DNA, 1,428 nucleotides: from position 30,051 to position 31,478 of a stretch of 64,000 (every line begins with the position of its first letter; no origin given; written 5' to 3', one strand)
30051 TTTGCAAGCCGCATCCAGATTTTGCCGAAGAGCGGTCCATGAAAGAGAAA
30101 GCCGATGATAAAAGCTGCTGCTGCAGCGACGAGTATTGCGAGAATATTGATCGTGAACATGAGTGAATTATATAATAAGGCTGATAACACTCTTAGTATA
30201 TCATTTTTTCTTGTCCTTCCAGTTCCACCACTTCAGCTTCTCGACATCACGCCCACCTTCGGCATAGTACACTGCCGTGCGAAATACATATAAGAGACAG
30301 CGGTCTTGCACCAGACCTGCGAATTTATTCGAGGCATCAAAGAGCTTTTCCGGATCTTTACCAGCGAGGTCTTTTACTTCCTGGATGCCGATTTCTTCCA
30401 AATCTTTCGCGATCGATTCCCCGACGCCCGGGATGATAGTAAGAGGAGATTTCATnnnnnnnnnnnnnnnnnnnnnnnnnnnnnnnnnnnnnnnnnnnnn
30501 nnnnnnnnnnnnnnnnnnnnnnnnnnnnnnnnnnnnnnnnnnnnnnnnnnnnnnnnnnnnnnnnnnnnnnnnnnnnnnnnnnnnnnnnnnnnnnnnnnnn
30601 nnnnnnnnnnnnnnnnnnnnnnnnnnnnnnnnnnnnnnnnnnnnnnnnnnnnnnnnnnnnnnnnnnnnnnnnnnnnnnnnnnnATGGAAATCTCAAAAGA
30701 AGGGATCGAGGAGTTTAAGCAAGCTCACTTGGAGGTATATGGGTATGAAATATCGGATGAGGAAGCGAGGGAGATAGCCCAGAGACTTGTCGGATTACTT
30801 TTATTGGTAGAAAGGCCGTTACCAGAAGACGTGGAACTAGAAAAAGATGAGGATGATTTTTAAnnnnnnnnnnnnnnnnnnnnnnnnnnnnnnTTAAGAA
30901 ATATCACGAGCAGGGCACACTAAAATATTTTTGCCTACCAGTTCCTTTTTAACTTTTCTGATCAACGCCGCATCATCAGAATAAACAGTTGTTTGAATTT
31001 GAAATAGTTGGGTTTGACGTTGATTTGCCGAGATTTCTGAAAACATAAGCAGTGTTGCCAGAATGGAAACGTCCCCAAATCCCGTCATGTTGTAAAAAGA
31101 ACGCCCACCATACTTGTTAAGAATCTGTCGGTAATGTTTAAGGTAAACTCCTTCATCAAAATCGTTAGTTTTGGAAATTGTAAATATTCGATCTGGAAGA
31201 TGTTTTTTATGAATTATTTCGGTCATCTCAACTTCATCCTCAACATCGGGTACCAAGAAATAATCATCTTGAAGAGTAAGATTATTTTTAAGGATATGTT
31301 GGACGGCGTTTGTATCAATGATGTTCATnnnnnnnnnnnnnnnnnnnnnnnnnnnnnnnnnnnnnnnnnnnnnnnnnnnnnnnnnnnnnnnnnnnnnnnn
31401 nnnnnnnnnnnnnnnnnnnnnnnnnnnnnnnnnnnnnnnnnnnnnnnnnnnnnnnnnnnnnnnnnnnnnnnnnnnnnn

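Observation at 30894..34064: Five-gene translationally coupled operon HTH-Doc-X273-X398-PIN: a candidate undescribed multi-component toxin or defence module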

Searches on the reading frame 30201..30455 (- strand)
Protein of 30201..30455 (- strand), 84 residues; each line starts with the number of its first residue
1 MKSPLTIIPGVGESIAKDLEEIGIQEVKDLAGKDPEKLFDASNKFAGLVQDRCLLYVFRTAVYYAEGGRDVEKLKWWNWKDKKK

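Call 4: search_protein_families(library=pfam, proteins=[window:30201-30455:-], max_evalue=0.1)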
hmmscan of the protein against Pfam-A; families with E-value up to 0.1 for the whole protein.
window:30201-30455:- (84 aa): 8 families
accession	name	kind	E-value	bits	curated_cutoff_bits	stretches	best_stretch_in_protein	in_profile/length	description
PF11731.14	Cdd1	-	3.4e-26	91.7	25.5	1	5-84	8-85/86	Pathogenicity locus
PF14520.12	HHH_5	-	0.0002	22.2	27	1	5-40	4-39/57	Helix-hairpin-helix domain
PF21999.2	IMS_HHH_1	-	0.0011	19.8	27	1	8-31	3-26/53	DNA polymerase-iota, thumb domain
PF14229.12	DUF4332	-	0.0043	17.7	23.2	1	5-44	55-94/122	Domain of unknown function (DUF4332)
PF10391.15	DNA_pol_lambd_f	-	0.0075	16.5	29.8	0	6-38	4-36/51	Fingers domain of DNA polymerase lambda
PF11798.14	IMS_HHH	-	0.023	15.4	24.4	1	4-24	12-32/32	IMS family HHH motif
PF21794.3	RAD51D_N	-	0.055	14.1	27.3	1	9-39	10-40/60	RAD51D, N-terminal domain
PF14716.13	HHH_8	-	0.074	13.9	30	0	5-22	50-67/73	Helix-hairpin-helix domain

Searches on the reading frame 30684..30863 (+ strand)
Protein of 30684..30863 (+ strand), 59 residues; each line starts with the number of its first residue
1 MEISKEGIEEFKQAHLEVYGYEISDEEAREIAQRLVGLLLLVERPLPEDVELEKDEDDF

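Call 4: search_protein_families(library=pfam, proteins=[window:30684-30863:+], max_evalue=0.1)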
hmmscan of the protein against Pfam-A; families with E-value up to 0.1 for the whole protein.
window:30684-30863:+ (59 aa): 1 family
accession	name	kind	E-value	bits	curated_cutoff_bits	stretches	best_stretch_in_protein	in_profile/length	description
PF10394.15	Hat1_N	-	0.09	13.4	22.9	0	5-41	117-154/157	Histone acetyl transferase HAT1 N-terminus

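Call 6: search_protein_families(library=ncbifam, proteins=[window:30684-30863:+], max_evalue=0.1)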
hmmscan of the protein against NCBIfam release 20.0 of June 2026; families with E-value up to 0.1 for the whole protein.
window:30684-30863:+ (59 aa): 0 families

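Call 7: search_protein_families(library=phrogs, proteins=[window:30684-30863:+], max_evalue=0.1)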
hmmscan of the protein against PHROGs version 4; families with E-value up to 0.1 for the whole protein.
window:30684-30863:+ (59 aa): 0 families

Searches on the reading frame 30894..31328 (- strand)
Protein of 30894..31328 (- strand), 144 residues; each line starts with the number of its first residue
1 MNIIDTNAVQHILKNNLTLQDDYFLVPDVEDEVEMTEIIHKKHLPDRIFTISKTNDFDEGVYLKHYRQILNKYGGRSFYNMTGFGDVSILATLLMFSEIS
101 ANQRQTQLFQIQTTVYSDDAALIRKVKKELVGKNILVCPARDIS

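Call 4: search_protein_families(library=pfam, proteins=[window:30894-31328:-], max_evalue=0.1)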
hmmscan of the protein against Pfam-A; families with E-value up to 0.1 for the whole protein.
window:30894-31328:- (144 aa): 0 families

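Call 5: search_protein_families(library=padloc, proteins=[window:30894-31328:-], max_evalue=0.1)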
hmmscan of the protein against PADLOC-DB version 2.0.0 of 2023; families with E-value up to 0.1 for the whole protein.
window:30894-31328:- (144 aa): 0 families

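Call 6: search_protein_families(library=ncbifam, proteins=[window:30894-31328:-], max_evalue=0.1)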
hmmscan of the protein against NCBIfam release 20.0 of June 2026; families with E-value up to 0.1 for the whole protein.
window:30894-31328:- (144 aa): 0 families

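Call 7: search_protein_families(library=phrogs, proteins=[window:30894-31328:-], max_evalue=0.1)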
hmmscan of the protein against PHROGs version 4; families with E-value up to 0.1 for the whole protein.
window:30894-31328:- (144 aa): 0 families

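Call 36: search_solved_structures(query=A4, max_evalue=10, show_alignments=2)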
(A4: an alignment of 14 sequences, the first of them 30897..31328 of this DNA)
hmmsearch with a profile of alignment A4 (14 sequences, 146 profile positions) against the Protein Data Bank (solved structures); distinct sequences matched with E-value up to 10: 1.
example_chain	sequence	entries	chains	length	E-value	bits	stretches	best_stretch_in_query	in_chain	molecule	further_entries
6af0_A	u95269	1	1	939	0.049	17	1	64-107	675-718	Ctr9 protein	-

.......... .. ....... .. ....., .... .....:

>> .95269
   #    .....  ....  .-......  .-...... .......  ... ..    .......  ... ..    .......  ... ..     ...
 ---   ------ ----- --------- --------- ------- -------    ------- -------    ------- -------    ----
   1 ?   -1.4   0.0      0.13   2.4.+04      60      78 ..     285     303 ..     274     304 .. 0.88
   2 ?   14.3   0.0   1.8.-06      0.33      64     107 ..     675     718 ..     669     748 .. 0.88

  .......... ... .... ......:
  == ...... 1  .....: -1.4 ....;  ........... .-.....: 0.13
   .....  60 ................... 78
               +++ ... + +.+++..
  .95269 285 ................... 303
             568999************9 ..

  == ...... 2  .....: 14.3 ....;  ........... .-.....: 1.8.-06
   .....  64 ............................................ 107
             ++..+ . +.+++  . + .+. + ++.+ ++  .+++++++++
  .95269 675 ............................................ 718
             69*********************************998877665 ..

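Call 37: search_protein_families(library=pfam, alignment_id=A4, max_evalue=1)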
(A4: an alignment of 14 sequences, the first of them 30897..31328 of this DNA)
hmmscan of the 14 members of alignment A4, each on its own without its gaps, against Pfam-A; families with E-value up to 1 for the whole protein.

A. member 1, window:30897-31328:- (144 aa): 0 families

B. families by the number of members that match (of 14 scanned): 6 families
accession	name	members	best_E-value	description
PF06265.16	YutD-like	1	0.018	Putative antitoxin YutD-like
PF21753.2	DACNK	1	0.024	Probable sensor domain DACNK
PF03465.20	eRF1_3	1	0.06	eRF1 domain 3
PF01827.32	FTH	1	0.12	FTH domain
PF01924.21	HypD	1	0.16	Hydrogenase formation hypA family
PF12243.14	CTK3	1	0.17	CTD kinase subunit gamma CTK3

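Call 39: find_homologous_proteins(query=A4, max_evalue=0.001)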
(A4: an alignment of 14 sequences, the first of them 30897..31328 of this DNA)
Query A4 (14 sequences) (144 aa, profile of the alignment): 147 proteins with E <= 0.001 among 1105 candidates; the best 120 are listed.
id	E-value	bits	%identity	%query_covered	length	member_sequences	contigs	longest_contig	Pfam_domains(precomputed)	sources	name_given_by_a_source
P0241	1.0e-57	212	60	100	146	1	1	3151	-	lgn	-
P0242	2.6e-57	211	62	100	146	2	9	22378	-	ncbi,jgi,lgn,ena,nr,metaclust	ncbi:MAG: hypothetical protein COV79_02485 [Parcubacteria group bacterium CG11_big_fil_rev_8_21_14_0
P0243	6.7e-56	206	63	100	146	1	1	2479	-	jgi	jgi:hypothetical protein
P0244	9.0e-56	206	55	100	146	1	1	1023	-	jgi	jgi:hypothetical protein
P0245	1.0e-55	206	63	100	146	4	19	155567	-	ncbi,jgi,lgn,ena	jgi:hypothetical protein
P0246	1.5e-55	205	60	100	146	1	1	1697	-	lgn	-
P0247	2.1e-55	205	55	100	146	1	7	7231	-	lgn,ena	-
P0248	3.4e-55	204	64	100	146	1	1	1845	-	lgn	-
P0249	7.3e-55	203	65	100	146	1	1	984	-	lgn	-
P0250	1.6e-54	202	58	99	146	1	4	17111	-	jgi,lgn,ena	-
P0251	1.9e-54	202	53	100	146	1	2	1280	-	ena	-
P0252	2.1e-54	202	53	100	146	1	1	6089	-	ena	-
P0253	7.3e-54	200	50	100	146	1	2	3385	-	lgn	-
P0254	8.8e-54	200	52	99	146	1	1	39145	-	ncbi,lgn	-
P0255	1.4e-53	199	56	99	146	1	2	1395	-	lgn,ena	-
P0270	6.2e-51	190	48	99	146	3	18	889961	-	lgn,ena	-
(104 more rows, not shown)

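Call 41: find_encoding_contigs(protein=P0270, flank=6000, max_places=4)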
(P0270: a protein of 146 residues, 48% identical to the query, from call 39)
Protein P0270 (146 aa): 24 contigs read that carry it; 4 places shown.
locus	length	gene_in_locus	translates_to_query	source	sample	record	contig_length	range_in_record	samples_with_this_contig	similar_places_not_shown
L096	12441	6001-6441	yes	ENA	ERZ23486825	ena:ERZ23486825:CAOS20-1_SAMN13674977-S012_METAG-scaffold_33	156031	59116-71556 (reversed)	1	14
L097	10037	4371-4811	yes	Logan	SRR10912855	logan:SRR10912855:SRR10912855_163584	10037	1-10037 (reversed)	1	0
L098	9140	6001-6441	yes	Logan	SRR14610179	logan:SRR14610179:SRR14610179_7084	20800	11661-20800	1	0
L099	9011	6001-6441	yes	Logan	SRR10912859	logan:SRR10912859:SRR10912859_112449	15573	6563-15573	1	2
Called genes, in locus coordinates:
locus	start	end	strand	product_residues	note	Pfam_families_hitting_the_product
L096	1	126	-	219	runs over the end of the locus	PF13624:SurA_N_3 (weak), PF13623:SurA_N_2 (weak)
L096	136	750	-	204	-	PF03713:DUF305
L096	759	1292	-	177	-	PF11303:DUF3105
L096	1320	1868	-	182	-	-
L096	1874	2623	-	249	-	PF13098:Thioredoxin_2 (weak), PF13462:Thioredoxin_4, PF01323:DSBA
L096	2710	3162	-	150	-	-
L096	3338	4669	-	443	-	PF00239:Resolvase, PF07508:Recombinase, PF13408:Zn_ribbon_recom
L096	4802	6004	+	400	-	-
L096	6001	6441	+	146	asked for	-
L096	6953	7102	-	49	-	-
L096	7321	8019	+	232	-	PF12844:HTH_19, PF13560:HTH_31, PF01381:HTH_3, PF13274:SocA_Panacea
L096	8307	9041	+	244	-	-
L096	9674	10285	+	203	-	PF02798:GST_N, PF13417:GST_N_3 (weak), PF13409:GST_N_2, PF14497:GST_C_3, PF00043:GST_C, PF13410:GST_C_2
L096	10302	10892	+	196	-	PF02525:Flavodoxin_2, PF03358:FMN_red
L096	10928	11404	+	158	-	PF00903:Glyoxalase, PF22677:Ble-like_N (weak)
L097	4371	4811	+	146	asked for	-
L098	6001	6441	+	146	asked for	-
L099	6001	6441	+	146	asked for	-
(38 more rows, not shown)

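Call 42: find_encoding_contigs(protein=window:30897-31328:-, flank=10000, max_places=3)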
Protein window:30897-31328:- (144 aa): 2 contigs read that carry it; 2 places shown.
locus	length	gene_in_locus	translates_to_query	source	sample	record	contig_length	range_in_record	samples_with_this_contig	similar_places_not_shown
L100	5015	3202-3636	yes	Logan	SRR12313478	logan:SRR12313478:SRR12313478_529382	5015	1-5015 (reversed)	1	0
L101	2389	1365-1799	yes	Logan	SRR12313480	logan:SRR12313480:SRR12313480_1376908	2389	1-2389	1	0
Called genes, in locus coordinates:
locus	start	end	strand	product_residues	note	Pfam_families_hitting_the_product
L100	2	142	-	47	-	?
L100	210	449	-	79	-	-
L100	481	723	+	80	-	PF12728:HTH_17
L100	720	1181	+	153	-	PF02661:Fic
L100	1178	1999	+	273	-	-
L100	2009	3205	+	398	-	-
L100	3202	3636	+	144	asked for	-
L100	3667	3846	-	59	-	-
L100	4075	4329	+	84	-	PF11731:Cdd1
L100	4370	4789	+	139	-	PF08570:DUF1761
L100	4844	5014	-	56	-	?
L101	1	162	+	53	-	?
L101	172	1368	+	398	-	-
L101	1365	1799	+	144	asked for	-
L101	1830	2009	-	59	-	-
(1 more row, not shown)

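Call 53: search_dna_similar(query=window:30897-31328:-, collection=plasmids, mode=protein, max_evalue=10, max_rows=25)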
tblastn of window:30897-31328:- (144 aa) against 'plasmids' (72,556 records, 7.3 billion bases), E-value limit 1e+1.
No match.

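Call 105: search_solved_structures(query=A9, max_evalue=10, show_alignments=3)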
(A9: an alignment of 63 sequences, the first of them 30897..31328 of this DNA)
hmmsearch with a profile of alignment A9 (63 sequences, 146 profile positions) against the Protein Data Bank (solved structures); distinct sequences matched with E-value up to 10: 2.
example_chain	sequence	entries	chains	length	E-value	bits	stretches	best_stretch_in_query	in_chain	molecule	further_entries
6af0_A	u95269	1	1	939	0.11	15.8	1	64-115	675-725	Ctr9 protein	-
5yz4_A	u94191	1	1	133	0.33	14.3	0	3-21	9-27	rRNA-processing protein fcf1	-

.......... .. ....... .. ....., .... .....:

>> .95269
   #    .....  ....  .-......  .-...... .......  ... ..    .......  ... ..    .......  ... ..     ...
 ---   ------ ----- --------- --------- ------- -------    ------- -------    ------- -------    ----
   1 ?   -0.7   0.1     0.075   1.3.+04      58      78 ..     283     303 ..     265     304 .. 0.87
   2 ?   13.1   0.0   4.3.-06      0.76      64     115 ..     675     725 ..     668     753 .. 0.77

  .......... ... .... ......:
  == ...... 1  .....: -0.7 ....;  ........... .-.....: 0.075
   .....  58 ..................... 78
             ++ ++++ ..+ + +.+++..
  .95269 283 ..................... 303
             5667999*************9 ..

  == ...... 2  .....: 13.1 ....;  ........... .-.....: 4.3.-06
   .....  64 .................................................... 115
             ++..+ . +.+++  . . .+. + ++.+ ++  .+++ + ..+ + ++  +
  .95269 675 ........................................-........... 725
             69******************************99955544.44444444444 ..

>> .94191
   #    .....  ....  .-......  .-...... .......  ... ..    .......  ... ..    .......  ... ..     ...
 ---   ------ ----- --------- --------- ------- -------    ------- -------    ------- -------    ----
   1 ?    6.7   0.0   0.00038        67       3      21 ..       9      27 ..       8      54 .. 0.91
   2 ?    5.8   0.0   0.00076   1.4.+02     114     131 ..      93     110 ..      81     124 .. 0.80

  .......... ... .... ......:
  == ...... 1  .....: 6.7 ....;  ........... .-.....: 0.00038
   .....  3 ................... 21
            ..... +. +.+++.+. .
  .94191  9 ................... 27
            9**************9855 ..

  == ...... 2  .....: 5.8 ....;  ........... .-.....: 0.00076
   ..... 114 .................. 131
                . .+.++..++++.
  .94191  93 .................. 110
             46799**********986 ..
